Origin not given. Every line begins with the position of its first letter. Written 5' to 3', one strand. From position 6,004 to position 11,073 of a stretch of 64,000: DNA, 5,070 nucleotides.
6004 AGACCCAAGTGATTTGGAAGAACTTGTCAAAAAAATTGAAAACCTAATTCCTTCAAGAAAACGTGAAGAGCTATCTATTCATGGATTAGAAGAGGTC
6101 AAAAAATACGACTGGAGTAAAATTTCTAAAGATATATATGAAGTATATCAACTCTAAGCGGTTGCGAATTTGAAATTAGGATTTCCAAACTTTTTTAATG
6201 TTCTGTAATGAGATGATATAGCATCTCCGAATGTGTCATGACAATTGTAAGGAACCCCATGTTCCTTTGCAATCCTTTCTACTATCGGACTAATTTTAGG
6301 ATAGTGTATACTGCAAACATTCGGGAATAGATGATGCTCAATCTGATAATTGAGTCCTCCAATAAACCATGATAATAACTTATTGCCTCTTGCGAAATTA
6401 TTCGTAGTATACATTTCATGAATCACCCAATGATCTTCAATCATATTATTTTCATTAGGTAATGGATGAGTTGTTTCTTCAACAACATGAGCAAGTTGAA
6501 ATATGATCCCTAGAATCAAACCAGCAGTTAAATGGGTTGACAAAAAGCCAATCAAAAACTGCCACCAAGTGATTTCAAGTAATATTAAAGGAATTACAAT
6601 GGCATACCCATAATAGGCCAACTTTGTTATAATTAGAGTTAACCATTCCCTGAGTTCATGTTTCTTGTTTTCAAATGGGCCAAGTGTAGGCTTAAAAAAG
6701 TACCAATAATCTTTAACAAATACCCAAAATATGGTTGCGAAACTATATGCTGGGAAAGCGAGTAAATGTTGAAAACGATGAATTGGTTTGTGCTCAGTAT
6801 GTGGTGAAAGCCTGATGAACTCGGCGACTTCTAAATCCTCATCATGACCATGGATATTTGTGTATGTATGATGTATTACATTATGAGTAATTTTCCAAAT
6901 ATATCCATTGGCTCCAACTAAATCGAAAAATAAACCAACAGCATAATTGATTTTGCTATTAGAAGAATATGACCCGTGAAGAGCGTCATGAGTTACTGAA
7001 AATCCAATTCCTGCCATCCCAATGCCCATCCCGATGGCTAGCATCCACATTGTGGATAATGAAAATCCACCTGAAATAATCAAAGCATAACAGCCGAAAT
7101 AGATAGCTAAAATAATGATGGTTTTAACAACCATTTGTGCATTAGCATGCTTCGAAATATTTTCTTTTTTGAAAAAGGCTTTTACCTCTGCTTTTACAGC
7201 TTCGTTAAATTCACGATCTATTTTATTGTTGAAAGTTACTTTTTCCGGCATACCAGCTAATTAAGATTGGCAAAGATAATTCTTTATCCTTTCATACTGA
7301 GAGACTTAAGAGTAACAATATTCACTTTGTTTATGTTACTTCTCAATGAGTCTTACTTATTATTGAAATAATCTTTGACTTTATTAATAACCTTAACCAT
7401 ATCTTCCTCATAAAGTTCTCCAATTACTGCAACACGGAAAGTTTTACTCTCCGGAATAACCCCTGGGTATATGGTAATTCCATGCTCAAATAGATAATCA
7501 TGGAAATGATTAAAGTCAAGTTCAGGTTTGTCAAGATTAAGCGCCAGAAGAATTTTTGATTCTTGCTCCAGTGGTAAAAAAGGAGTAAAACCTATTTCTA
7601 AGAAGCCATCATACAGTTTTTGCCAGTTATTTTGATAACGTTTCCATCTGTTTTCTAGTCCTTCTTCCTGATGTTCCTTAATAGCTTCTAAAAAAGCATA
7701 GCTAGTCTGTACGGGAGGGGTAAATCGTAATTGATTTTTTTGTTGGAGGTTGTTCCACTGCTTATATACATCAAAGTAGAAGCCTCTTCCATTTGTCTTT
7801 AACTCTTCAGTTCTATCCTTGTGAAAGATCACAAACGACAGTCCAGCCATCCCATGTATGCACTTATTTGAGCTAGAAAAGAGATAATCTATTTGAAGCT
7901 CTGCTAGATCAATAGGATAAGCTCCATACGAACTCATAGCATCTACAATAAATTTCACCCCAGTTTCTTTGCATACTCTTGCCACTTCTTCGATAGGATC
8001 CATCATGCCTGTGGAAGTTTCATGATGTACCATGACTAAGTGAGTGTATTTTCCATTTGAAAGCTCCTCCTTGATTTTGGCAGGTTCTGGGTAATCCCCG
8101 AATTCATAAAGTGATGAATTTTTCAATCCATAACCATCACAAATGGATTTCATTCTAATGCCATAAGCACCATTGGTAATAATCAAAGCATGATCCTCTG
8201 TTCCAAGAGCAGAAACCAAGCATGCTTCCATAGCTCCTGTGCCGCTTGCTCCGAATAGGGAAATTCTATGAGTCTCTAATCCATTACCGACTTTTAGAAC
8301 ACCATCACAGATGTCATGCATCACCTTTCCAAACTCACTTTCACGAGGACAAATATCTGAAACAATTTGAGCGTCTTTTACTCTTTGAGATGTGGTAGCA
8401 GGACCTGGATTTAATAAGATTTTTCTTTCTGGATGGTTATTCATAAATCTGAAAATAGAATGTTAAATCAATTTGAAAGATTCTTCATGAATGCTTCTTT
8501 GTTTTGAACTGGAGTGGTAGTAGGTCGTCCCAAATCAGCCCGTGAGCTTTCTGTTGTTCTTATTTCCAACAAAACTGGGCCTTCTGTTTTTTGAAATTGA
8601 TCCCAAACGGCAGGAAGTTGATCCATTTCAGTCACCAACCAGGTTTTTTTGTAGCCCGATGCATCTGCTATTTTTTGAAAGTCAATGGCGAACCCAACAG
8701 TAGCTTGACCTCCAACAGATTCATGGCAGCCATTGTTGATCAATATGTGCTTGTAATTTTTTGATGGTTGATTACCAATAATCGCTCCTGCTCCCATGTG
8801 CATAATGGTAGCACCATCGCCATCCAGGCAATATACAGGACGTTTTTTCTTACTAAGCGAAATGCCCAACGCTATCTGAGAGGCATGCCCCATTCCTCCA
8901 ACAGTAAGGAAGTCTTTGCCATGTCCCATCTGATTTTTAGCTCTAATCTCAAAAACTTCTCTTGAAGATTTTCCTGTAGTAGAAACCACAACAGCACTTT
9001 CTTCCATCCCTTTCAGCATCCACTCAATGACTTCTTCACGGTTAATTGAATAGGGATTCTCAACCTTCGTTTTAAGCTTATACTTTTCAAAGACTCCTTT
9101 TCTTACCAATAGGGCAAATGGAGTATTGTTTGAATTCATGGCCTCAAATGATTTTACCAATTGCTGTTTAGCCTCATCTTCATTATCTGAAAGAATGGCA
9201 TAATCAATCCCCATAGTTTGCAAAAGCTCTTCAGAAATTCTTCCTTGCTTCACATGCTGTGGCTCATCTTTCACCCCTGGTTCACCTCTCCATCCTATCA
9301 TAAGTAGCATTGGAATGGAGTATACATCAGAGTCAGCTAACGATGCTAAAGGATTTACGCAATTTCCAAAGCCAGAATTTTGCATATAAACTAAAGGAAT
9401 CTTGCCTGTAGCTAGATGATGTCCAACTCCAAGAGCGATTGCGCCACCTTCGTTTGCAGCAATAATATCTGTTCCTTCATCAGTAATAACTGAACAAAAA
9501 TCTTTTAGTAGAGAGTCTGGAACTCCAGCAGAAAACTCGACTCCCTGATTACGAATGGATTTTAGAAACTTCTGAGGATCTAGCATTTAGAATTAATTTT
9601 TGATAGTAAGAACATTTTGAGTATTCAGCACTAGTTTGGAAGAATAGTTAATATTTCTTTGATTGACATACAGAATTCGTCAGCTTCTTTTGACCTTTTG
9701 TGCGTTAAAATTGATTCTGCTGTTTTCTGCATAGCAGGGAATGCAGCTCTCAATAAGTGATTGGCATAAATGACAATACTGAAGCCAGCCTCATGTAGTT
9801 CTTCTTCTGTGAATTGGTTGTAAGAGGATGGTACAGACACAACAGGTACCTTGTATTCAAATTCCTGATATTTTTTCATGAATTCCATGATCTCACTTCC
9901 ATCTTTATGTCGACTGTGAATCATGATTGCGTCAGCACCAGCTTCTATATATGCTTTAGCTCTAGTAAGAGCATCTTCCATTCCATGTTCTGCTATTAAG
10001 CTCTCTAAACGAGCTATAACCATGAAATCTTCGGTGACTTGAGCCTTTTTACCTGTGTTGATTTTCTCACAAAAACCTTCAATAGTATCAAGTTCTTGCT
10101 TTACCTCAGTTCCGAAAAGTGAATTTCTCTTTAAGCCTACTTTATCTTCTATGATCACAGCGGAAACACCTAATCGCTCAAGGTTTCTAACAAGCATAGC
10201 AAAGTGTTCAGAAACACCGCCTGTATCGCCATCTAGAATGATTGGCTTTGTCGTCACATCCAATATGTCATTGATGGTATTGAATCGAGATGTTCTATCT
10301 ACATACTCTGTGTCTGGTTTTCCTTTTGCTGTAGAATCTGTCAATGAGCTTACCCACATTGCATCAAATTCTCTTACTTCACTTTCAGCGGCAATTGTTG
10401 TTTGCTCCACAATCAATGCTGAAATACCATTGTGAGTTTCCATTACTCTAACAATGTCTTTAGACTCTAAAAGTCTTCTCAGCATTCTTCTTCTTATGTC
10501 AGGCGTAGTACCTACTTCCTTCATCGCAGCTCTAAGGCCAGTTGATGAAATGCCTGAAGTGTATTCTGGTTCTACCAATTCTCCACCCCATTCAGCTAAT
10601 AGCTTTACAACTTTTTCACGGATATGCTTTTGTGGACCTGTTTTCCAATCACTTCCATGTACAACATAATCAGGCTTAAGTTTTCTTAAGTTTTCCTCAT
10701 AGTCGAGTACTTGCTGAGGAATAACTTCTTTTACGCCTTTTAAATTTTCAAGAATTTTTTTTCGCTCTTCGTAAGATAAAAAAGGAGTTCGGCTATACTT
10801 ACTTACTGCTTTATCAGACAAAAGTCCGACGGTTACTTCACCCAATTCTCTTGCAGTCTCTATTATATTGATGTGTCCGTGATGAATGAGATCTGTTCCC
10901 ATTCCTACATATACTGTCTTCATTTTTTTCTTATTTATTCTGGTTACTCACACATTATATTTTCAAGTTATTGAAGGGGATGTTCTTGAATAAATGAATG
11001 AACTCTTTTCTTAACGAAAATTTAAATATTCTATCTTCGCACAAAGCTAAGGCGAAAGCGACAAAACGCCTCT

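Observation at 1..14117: Composite lipid / phosphonate island of at least 14 kb: an AEP core flanked by lipid head-group enzymes and by glycan phosphotransferases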

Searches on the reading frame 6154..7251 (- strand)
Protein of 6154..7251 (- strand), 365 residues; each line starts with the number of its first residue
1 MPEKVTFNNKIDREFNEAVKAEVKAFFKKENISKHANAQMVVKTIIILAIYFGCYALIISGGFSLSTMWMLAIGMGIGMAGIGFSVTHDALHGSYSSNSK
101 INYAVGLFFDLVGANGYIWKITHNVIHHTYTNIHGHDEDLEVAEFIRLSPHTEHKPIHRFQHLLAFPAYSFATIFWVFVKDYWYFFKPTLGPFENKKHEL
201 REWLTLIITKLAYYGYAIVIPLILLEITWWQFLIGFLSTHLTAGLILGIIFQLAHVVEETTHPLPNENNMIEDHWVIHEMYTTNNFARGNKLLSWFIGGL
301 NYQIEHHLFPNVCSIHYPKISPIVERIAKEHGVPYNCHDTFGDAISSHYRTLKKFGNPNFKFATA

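Call 3: search_protein_families(library=pfam, proteins=[window:6154-7251:-], max_evalue=0.001)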
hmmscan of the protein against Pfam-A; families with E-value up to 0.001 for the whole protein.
window:6154-7251:- (365 aa): 1 family
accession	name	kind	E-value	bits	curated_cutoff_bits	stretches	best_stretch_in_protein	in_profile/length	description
PF00487.30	FA_desaturase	-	2.3e-30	106.6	29.7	1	69-337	6-251/253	Fatty acid desaturase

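Call 7: search_protein_families(library=ncbifam, proteins=[window:6154-7251:-], max_evalue=0.001)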
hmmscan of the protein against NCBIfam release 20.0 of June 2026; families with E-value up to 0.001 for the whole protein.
window:6154-7251:- (365 aa): 2 families
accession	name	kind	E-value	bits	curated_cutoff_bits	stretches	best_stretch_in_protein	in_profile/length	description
NF052548.1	FAdesatDesABac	equivalog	6.9e-08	32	500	1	17-316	8-284/328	Delta(5) desaturase DesA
NF052549.1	FAdesatDesBBac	equivalog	9.4e-07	28.4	500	1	45-328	34-293/340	Delta(10) desaturase DesB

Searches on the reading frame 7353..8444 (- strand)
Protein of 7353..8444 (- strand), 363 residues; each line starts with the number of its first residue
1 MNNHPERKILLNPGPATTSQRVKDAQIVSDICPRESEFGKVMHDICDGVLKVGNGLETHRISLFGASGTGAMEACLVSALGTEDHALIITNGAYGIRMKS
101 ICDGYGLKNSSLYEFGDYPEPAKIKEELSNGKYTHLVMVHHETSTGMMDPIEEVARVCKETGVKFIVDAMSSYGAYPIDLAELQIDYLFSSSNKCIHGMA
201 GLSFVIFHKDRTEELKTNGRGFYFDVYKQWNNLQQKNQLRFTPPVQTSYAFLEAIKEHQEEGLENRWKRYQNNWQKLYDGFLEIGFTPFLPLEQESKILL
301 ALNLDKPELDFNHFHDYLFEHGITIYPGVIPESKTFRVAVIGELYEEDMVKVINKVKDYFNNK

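Call 3: search_protein_families(library=pfam, proteins=[window:7353-8444:-], max_evalue=0.001)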
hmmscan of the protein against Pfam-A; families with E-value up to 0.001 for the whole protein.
window:7353-8444:- (363 aa): 2 families
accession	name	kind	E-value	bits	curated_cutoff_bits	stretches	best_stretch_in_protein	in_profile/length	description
PF00266.25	Aminotran_5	-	6.5e-25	88.3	21.5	1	33-326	36-336/371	Aminotransferase class-V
PF01053.26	Cys_Met_Meta_PP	-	6.6e-05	22.1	27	1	56-199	64-203/381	Cys/Met metabolism PLP-dependent enzyme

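Call 7: search_protein_families(library=ncbifam, proteins=[window:7353-8444:-], max_evalue=0.001)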
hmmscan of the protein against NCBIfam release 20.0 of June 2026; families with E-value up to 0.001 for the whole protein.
window:7353-8444:- (363 aa): 26 families (the best 25 are shown)
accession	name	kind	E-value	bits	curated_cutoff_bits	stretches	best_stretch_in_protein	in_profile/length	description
TIGR03301.1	PhnW-AepZ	equivalog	1.5e-107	360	360.8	1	9-359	1-354/355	2-aminoethylphosphonate aminotransferase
NF010006.0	PRK13479.1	equivalog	1.1e-94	317.6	296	1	6-359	4-360/369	2-aminoethylphosphonate--pyruvate transaminase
TIGR02326.1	transamin_PhnW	equivalog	1.7e-91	307.1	400.8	1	7-360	3-360/363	2-aminoethylphosphonate--pyruvate transaminase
NF046070.1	PyrdoxPyrvTramin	equivalog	2.8e-26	92.3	600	1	36-286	34-287/369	pyridoxamine--pyruvate transaminase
NF045640.1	AspGlyoxATaseBhcA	equivalog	8.5e-26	90.8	650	1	11-271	8-273/395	L-aspartate--glyoxylate aminotransferase BhcA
TIGR01977.1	am_tr_V_EF2568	hypoth_equivalog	2.6e-15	56.3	377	1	121-283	127-288/376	cysteine desulfurase family protein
TIGR03403.1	nifS_epsilon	equivalog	2e-10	40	587.7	1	124-205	133-212/382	NifS family cysteine desulfurase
TIGR04343.1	egtE_PLP_lyase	equivalog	3.5e-10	39.2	400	1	63-263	75-269/370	ergothioneine biosynthesis PLP-dependent enzyme EgtE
TIGR03402.1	FeS_nifS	equivalog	5.4e-10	38.6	530.75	1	136-204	139-207/379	cysteine desulfurase NifS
NF040779.1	Sec_lyase_SclA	exception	1.7e-09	37.1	525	1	128-285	132-291/378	selenocysteine lyase SclA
TIGR01979.1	sufS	subfamily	2.2e-08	33.4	475.1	1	133-216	159-242/403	SufS family cysteine desulfurase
NF010611.0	PRK14012.1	equivalog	3.5e-08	32.8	548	1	135-203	148-216/406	IscS subfamily cysteine desulfurase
TIGR03235.1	DNA_S_dndA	equivalog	8.1e-08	31.9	480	1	123-213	130-218/353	cysteine desulfurase DndA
TIGR02006.1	IscS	equivalog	9.5e-08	31.4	643.2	1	134-204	143-213/402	IscS subfamily cysteine desulfurase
TIGR01366.1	serC_3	equivalog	1.2e-07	31.3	401.65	1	136-279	132-275/361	phosphoserine transaminase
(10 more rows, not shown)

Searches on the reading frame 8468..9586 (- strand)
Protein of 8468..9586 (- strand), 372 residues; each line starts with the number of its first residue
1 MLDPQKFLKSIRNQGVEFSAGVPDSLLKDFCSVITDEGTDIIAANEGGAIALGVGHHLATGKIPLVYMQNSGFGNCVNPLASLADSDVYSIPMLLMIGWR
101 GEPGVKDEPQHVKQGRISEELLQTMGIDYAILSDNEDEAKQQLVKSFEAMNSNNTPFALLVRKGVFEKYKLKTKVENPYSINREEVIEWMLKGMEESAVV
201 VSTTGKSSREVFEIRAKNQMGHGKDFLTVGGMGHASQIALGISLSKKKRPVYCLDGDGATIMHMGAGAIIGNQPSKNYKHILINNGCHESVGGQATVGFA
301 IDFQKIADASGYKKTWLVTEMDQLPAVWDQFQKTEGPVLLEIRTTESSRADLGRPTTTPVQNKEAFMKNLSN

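Call 3: search_protein_families(library=pfam, proteins=[window:8468-9586:-], max_evalue=0.001)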
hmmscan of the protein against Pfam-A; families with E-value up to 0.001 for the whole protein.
window:8468-9586:- (372 aa): 2 families
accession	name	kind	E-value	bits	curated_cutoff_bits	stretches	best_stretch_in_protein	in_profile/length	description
PF02775.26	TPP_enzyme_C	-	2.4e-15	57.1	21.9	1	226-342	24-151/151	Thiamine pyrophosphate enzyme, C-terminal TPP binding domain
PF02776.23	TPP_enzyme_N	-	7.3e-11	42.3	26.8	1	7-116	7-113/119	Thiamine pyrophosphate enzyme, N-terminal TPP binding domain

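Call 7: search_protein_families(library=ncbifam, proteins=[window:8468-9586:-], max_evalue=0.001)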
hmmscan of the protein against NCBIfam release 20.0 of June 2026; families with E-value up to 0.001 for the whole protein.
window:8468-9586:- (372 aa): 36 families (the best 25 are shown)
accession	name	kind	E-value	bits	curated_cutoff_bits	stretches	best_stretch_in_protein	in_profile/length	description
TIGR03297.1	Ppyr-DeCO2ase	equivalog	1.9e-140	468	312.5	1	15-369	1-359/360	phosphonopyruvate decarboxylase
TIGR03846.1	sulfopy_beta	equivalog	7.3e-29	101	221.5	1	183-370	1-181/182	sulfopyruvate decarboxylase subunit beta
TIGR03845.1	sulfopyru_alph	equivalog_domain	2.5e-25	89.3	147.95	1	7-165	4-159/160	sulfopyruvate decarboxylase subunit alpha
NF004813.0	PRK06163.1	equivalog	3.8e-22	79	240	1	178-370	10-196/202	hypothetical protein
TIGR00118.1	acolac_lg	equivalog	5.6e-11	41.6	538.35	1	126-347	309-537/557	biosynthetic-type acetolactate synthase large subunit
NF006016.1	PRK08155.1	equivalog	1.1e-10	40.6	870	1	186-343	365-531/554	acetolactate synthase large subunit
NF005485.1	PRK07092.1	equivalog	2.8e-09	36.3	493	1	170-346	337-520/523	benzoylformate decarboxylase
NF005860.0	PRK07789.1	equivalog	6.2e-09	34.7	881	1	163-323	383-533/615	acetolactate synthase large subunit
NF005228.0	PRK06725.1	equivalog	1.4e-08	33.4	991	1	120-287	318-479/571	acetolactate synthase large subunit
NF006524.0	PRK08978.1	equivalog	1.3e-07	30.3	738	0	186-286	357-456/548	acetolactate synthase 2 catalytic subunit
NF005712.0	PRK07524.1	subfamily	3.5e-07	29.1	500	1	123-347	306-532/536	5-guanidino-2-oxopentanoate decarboxylase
TIGR02720.1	pyruv_oxi_spxB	equivalog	5.1e-07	28.4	637.85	1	127-347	305-534/575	pyruvate oxidase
NF005760.0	PRK07586.1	equivalog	9.2e-07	28.2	363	1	130-261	295-416/514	acetolactate synthase large subunit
NF006052.0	PRK08199.1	subfamily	9.8e-07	27.4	539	1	119-345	309-538/559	thiamine pyrophosphate protein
NF005584.0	PRK07282.1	equivalog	1.3e-06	27.3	970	0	7-105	16-114/566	acetolactate synthase large subunit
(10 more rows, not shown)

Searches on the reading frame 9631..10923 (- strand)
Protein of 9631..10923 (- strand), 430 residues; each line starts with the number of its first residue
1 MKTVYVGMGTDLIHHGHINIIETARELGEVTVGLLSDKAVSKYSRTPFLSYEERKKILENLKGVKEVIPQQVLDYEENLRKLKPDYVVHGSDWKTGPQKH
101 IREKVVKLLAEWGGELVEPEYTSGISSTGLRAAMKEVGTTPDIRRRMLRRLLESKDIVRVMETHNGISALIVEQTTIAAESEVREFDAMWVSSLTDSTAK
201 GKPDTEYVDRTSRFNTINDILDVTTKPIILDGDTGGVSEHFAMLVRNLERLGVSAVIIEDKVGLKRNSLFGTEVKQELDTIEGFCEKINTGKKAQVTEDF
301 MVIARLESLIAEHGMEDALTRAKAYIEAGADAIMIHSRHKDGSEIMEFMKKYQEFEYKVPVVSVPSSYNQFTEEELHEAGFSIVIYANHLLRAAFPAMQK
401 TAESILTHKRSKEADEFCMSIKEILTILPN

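Call 4: search_protein_families(library=pfam, proteins=[window:9631-10923:-], max_evalue=0.001)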
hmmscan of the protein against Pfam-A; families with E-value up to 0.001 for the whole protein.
window:9631-10923:- (430 aa): 2 families
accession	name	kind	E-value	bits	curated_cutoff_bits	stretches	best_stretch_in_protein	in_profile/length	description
PF13714.12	PEP_mutase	-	2.2e-58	198.1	31.5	1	148-406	1-240/240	Phosphoenolpyruvate phosphomutase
PF01467.32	CTP_transf_like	-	8.3e-17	62.1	21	1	11-132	7-132/133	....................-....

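Call 8: search_protein_families(library=ncbifam, proteins=[window:9631-10923:-], max_evalue=0.001)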
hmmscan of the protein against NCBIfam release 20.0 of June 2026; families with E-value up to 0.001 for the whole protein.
window:9631-10923:- (430 aa): 12 families
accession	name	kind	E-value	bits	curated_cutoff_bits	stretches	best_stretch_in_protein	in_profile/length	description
TIGR02320.1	PEP_mutase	equivalog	2.3e-125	417.3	319.55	1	148-429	1-281/284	phosphoenolpyruvate mutase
TIGR02321.1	Pphn_pyruv_hyd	equivalog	1.1e-45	156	374.4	1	145-426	4-274/290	phosphonopyruvate hydrolase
TIGR02317.1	prpB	equivalog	4.6e-33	114.6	354.4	1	145-413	2-255/285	methylisocitrate lyase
NF008455.0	PRK11320.1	equivalog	1.5e-26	93.3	353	1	180-412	34-257/295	methylisocitrate lyase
TIGR02319.1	CPEP_Pphonmut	equivalog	2.8e-16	59.6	420.05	1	145-393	5-239/294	carboxyvinyl-carboxyphosphonate phosphorylmutase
TIGR02199.1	rfaE_dom_II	equivalog_domain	2.1e-15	56.8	181.5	1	10-132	20-140/144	D-glycero-beta-D-manno-heptose 1-phosphate adenylyltransferase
TIGR00125.1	cyt_tran_rel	domain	7.9e-14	51.6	27.7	1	4-67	2-65/65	adenylyltransferase/cytidyltransferase family protein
TIGR01518.1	g3p_cytidyltrns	equivalog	1.8e-13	50.7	165.4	1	10-95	7-94/125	glycerol-3-phosphate cytidylyltransferase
NF001985.0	PRK00777.1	subfamily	2.3e-10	40.8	104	1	1-61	4-65/157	pantetheine-phosphate adenylyltransferase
NF008454.0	PRK11316.1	equivalog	3.2e-08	32.6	521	1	10-134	349-471/475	bifunctional D-glycero-beta-D-manno-heptose-7-phosphate kinase/D-glycero-beta-D-manno-heptose 1-phosphate adenylyltransferase HldE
NF002250.0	PRK01170.1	subfamily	0.00013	21.5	489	1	4-61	3-60/322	bifunctional pantetheine-phosphate adenylyltransferase/NTP phosphatase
TIGR01768.1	GGGP-family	subfamily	0.00024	20.7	113.25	0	316-373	14-70/224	geranylgeranylglyceryl phosphate synthase family protein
